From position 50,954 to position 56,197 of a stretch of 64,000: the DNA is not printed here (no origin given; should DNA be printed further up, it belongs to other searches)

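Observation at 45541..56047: Complete type II-B CRISPR-Cas9 locus with a 1647-aa Francisella-like Cas9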

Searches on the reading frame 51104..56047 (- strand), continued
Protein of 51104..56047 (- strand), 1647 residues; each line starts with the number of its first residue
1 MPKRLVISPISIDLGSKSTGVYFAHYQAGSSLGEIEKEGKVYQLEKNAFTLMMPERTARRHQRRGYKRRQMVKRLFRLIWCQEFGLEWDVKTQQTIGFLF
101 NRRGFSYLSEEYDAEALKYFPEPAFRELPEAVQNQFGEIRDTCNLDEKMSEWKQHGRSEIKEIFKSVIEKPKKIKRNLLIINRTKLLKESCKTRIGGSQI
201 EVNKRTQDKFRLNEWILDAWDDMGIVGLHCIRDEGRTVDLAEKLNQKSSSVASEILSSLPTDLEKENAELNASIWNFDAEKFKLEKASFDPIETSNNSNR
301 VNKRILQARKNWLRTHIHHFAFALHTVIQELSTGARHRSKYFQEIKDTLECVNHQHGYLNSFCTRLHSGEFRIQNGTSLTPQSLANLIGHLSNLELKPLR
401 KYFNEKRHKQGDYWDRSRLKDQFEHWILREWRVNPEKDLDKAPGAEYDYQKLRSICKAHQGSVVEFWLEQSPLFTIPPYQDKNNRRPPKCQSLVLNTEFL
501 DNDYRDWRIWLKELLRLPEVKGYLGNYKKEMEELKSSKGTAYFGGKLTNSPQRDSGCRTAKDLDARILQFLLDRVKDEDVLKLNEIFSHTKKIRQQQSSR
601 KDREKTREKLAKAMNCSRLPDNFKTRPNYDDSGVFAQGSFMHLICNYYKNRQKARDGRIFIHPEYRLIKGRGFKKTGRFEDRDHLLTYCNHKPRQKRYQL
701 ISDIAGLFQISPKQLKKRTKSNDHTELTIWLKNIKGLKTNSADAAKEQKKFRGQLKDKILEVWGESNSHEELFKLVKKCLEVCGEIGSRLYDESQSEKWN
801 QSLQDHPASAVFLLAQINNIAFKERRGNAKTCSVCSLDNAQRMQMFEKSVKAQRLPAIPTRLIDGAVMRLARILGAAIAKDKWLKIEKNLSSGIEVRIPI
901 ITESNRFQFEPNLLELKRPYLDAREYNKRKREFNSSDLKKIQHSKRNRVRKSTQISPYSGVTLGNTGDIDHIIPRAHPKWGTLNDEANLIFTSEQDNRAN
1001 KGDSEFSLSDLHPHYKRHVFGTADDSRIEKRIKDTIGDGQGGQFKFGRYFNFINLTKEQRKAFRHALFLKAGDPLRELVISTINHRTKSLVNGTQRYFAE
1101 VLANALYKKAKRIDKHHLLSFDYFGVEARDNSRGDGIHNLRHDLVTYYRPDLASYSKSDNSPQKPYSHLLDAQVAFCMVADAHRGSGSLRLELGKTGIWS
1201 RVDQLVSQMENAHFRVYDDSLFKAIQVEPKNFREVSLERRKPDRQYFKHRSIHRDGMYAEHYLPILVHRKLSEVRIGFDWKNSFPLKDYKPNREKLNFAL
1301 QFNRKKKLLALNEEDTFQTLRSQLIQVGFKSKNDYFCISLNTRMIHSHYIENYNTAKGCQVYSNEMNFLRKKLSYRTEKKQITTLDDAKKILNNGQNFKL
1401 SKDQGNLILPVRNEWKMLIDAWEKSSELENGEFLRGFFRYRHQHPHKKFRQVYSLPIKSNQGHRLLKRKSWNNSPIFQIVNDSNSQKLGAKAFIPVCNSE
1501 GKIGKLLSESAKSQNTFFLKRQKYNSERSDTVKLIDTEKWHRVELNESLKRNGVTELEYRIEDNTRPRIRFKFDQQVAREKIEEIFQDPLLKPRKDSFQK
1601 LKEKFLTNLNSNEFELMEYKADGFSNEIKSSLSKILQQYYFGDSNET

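Call 42: search_protein_families(library=ncbifam, proteins=[window:51104-56047:-])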
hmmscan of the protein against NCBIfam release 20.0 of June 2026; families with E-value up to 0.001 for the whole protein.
window:51104-56047:- (1647 aa): 1 family
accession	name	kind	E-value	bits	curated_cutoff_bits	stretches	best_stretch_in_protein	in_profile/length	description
TIGR03031.1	cas_csx12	equivalog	5.9e-173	577.3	399.4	1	9-991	1-801/802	type II-B CRISPR-associated RNA-guided endonuclease Cas9/Csx12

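Call 55: find_encoding_contigs(protein=P0100, flank=6000, max_places=1)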
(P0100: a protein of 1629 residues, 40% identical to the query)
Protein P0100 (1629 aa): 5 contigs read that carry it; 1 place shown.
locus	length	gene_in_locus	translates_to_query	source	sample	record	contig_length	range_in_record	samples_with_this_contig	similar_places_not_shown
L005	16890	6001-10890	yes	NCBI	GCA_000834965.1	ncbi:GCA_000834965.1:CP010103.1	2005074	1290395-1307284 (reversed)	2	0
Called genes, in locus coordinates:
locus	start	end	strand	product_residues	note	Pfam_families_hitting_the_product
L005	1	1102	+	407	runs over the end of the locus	PF00155:Aminotran_1_2, PF00266:Aminotran_5, PF06838:Met_gamma_lyase (faint)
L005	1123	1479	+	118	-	PF01521:Fe-S_biosyn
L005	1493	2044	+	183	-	PF01883:FeS_assembly_P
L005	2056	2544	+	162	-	PF01467:CTP_transf_like, PF08218:Citrate_ly_lig (faint)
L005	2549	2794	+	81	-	PF00037:Fer4 (weak), PF12838:Fer4_7 (weak)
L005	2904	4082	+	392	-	PF00691:OmpA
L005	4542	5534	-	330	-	PF05598:DUF772, PF01609:DDE_Tnp_1, PF13359:DDE_Tnp_4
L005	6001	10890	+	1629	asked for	PF21069:Csx12, PF22385:Cas9_C_2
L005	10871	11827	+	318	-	PF01867:Cas_Cas1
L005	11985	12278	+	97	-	PF09827:CRISPR_Cas2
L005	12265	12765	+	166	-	PF01930:Cas_Cas4 (weak), PF12705:PDDEXK_1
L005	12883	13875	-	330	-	PF05598:DUF772, PF01609:DDE_Tnp_1, PF13359:DDE_Tnp_4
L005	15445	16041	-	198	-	PF01609:DDE_Tnp_1, PF13612:DDE_Tnp_1_3, PF13586:DDE_Tnp_1_2 (weak)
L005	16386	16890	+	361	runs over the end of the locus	PF04055:Radical_SAM, PF13353:Fer4_12 (faint), PF13186:SPASM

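Call 61: find_encoding_contigs(protein=P0005, flank=7000, max_places=1)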
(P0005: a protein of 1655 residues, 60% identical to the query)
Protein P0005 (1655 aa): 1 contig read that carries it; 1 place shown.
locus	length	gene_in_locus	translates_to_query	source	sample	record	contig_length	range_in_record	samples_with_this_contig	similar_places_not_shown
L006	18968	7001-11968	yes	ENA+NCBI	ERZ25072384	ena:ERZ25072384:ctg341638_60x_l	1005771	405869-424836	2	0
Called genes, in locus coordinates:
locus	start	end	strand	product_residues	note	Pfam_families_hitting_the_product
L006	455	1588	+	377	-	PF00465:Fe-ADH, PF13685:Fe-ADH_2, PF25137:ADH_Fe_C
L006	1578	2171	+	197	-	PF04752:ChaC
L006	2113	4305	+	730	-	PF17804:TSP_NTD, PF00595:PDZ, PF03572:Peptidase_S41, PF11818:DUF3340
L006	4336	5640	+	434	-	PF00155:Aminotran_1_2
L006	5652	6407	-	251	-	PF07722:Peptidase_C26, PF00117:GATase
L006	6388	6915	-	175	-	PF00293:NUDIX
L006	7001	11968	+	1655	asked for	PF21069:Csx12, PF22385:Cas9_C_2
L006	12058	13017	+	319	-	PF01867:Cas_Cas1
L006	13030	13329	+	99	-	PF09827:CRISPR_Cas2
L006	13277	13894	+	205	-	PF01930:Cas_Cas4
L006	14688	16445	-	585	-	PF00860:Xan_ur_permease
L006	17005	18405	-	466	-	PF00361:Proton_antipo_M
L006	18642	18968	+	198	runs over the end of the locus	PF09347:DUF1989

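Call 62: find_encoding_contigs(protein=P0010, flank=7000, max_places=1)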
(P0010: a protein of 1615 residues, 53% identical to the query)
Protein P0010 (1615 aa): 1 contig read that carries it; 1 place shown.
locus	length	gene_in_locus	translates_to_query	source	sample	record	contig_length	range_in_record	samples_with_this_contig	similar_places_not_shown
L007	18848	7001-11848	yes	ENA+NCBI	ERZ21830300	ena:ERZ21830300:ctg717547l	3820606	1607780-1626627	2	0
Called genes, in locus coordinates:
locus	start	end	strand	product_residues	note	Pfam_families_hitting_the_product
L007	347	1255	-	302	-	PF03009:GDPD, PF13653:GDPD_2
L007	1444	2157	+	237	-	-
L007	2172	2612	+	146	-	PF01575:MaoC_dehydratas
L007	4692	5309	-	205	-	PF01930:Cas_Cas4, PF12705:PDDEXK_1 (weak)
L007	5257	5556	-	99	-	PF09827:CRISPR_Cas2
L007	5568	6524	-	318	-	PF01867:Cas_Cas1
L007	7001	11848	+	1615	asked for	PF21069:Csx12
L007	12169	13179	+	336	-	PF10463:Peptidase_U49 (weak)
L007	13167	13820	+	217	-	-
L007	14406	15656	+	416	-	PF00464:SHMT, PF00155:Aminotran_1_2 (weak)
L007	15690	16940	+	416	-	PF01946:Thi4 (faint), PF00890:FAD_binding_2 (faint), PF01266:DAO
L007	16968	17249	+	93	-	PF04267:SoxD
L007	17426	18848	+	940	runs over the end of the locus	PF00890:FAD_binding_2, PF01266:DAO (weak), PF03486:HI0933_like (weak), PF07992:Pyr_redox_2, PF12831:FAD_oxidored, PF17806:SO_alpha_A3, PF01571:GCV_T, PF08669:GCV_T_C, +1 more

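Call 63: find_encoding_contigs(protein=P0018, flank=7000, max_places=1)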
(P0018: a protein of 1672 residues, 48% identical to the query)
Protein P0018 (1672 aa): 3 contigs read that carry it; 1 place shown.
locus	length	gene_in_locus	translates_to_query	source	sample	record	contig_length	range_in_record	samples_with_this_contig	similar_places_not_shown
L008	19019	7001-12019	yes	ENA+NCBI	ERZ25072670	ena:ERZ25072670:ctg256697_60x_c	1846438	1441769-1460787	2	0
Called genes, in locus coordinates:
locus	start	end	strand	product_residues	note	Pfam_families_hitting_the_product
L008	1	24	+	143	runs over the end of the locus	PF00334:NDK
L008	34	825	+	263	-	PF13413:HTH_25, PF13464:RodZ_C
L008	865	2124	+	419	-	PF13393:tRNA-synt_His, PF00587:tRNA-synt_2b, PF03129:HGTP_anticodon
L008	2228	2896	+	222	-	PF13428:TPR_14 (faint), PF09976:TPR_21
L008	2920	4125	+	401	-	PF13570:Beta-prop_ACSF4, PF01011:PQQ (faint), PF13360:PQQ_2, PF13570:Beta-prop_ACSF4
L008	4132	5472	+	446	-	PF00005:ABC_tran (faint), PF00071:Ras (faint), PF01926:MMR_HSR1, PF02421:FeoB_N, PF00009:GTP_EFTU, PF01926:MMR_HSR1, PF02421:FeoB_N, PF14714:KH_dom-like, +5 more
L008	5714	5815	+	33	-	-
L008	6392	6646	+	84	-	-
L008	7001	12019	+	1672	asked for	PF21069:Csx12, PF22385:Cas9_C_2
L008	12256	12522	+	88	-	PF10387:DUF2442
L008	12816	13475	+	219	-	PF01867:Cas_Cas1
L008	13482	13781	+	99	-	PF09827:CRISPR_Cas2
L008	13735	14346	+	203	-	PF01930:Cas_Cas4, PF12705:PDDEXK_1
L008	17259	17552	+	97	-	PF11534:HTHP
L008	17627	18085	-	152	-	PF14489:QueF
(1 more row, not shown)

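Call 82: find_encoding_contigs(protein=P0084, flank=6000, max_places=1)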
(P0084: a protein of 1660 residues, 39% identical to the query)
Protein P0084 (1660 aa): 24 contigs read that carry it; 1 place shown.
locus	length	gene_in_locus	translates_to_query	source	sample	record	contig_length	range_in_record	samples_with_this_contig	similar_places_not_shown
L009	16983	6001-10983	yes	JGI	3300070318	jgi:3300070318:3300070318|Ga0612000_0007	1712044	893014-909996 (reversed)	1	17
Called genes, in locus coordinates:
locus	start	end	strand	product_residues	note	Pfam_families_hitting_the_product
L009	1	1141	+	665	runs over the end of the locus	PF13757:VIT_2, PF08487:VIT, PF05762:VWA_CoxE (weak), PF00092:VWA, PF13519:VWA_2, PF13768:VWA_3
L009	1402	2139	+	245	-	-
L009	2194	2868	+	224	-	PF00072:Response_reg, PF00486:Trans_reg_C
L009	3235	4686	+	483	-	PF13173:AAA_14, PF13635:DUF4143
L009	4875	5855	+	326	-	PF08279:HTH_11, PF13280:WYL, PF25583:WCX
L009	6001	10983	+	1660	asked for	PF21069:Csx12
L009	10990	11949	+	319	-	PF01867:Cas_Cas1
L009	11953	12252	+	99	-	PF09827:CRISPR_Cas2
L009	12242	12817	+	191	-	PF01930:Cas_Cas4, PF12705:PDDEXK_1 (weak)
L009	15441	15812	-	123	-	-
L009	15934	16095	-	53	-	-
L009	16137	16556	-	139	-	PF01850:PIN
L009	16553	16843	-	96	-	PF22513:FitA-like_RHH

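Call 83: find_encoding_contigs(protein=P0064, flank=6000, max_places=1)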
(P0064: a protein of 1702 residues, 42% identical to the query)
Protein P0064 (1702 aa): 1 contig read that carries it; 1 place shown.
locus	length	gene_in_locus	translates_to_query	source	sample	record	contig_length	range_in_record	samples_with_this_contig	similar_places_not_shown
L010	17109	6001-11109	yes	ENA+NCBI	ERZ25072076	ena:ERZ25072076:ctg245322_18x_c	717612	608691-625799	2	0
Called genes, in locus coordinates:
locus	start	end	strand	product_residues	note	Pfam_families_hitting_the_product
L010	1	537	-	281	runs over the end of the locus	PF03050:DDE_Tnp_IS66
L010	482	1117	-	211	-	-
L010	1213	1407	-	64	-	-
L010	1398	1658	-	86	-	PF12728:HTH_17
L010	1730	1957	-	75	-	-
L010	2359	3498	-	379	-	PF13173:AAA_14, PF13635:DUF4143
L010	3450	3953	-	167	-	-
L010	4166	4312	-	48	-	-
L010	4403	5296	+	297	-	PF00126:HTH_1, PF03466:LysR_substrate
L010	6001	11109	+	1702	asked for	PF21069:Csx12, PF13395:HNH_4 (weak)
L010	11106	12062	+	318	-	PF01867:Cas_Cas1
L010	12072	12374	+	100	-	PF09827:CRISPR_Cas2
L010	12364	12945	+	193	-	PF01930:Cas_Cas4, PF12705:PDDEXK_1 (weak)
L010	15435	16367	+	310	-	PF00089:Trypsin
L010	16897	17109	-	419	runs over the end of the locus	PF04052:TolB_N, PF00930:DPPIV_N (faint), PF26550:Tricorn_2nd, PF07676:PD40 (weak), PF26549:Tricorn_N (weak), PF26550:Tricorn_2nd (weak), PF07676:PD40, PF26549:Tricorn_N, +2 more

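Call 84: find_encoding_contigs(protein=P0111, flank=6000, max_places=1)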
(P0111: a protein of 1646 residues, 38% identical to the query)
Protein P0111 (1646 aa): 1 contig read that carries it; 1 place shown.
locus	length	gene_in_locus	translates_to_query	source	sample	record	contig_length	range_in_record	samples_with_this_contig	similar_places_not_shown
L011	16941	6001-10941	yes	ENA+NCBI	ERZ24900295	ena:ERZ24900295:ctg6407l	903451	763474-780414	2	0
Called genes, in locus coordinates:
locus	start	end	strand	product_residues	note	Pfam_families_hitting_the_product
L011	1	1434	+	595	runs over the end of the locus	PF00664:ABC_membrane, PF00005:ABC_tran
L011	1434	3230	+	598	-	PF00664:ABC_membrane, PF00005:ABC_tran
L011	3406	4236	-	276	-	PF01170:UPF0020 (faint), PF01555:N6_N4_Mtase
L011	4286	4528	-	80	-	PF11528:DUF3224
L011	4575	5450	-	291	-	PF06888:Put_Phosphatase (faint), PF12710:HAD (weak)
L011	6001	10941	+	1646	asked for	PF21069:Csx12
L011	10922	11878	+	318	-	PF01867:Cas_Cas1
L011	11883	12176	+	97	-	PF09827:CRISPR_Cas2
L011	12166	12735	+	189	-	PF01930:Cas_Cas4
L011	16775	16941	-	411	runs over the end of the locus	PF06123:CreD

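Call 90: find_encoding_contigs(protein=P0084, flank=6000, max_places=10)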
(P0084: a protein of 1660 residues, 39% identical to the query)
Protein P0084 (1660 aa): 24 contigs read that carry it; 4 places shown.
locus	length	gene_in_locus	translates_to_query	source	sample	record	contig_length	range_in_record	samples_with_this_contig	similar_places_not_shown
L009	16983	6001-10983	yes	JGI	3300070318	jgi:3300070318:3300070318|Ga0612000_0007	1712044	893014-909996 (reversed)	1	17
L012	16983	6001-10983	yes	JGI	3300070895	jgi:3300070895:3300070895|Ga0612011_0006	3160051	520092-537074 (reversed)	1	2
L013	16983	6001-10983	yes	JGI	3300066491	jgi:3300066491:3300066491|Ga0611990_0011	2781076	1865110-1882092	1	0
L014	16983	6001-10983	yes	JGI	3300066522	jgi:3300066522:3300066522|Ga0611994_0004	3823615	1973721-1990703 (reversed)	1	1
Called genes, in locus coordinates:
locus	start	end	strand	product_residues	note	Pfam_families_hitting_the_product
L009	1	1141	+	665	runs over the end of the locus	PF13757:VIT_2, PF08487:VIT, PF05762:VWA_CoxE (weak), PF00092:VWA, PF13519:VWA_2, PF13768:VWA_3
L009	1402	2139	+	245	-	-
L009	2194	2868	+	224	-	PF00072:Response_reg, PF00486:Trans_reg_C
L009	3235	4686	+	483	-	PF13173:AAA_14, PF13635:DUF4143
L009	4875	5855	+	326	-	PF08279:HTH_11, PF13280:WYL, PF25583:WCX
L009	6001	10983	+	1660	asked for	PF21069:Csx12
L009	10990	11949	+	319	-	PF01867:Cas_Cas1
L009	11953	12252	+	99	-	PF09827:CRISPR_Cas2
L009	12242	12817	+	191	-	PF01930:Cas_Cas4, PF12705:PDDEXK_1 (weak)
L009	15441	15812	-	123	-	-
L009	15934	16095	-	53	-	-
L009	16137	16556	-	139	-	PF01850:PIN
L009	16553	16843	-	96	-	PF22513:FitA-like_RHH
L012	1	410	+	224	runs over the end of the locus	PF00072:Response_reg, PF00486:Trans_reg_C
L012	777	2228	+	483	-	PF13173:AAA_14, PF13635:DUF4143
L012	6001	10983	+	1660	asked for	PF21069:Csx12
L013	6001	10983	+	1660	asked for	PF21069:Csx12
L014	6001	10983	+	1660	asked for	PF21069:Csx12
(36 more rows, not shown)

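Call 96: search_protein_families(library=padloc, proteins=[window:51104-56047:-], max_evalue=0.01)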
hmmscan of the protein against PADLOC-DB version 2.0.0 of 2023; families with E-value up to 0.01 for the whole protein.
window:51104-56047:- (1647 aa): 3 families
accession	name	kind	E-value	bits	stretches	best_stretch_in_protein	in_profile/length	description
PDLC00972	Cas9b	-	1.6e-173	577.3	1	9-991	1-801/802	CRISPR system subtype II-B RNA-guided endonuclease Cas9/Csx12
PDLC00974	Cas9b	-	4.7e-162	539.2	1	9-991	1-826/827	Cas9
PDLC01317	Cas9b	-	3.3e-154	513.2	1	9-991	1-690/691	CAS-II-B; effector__SPE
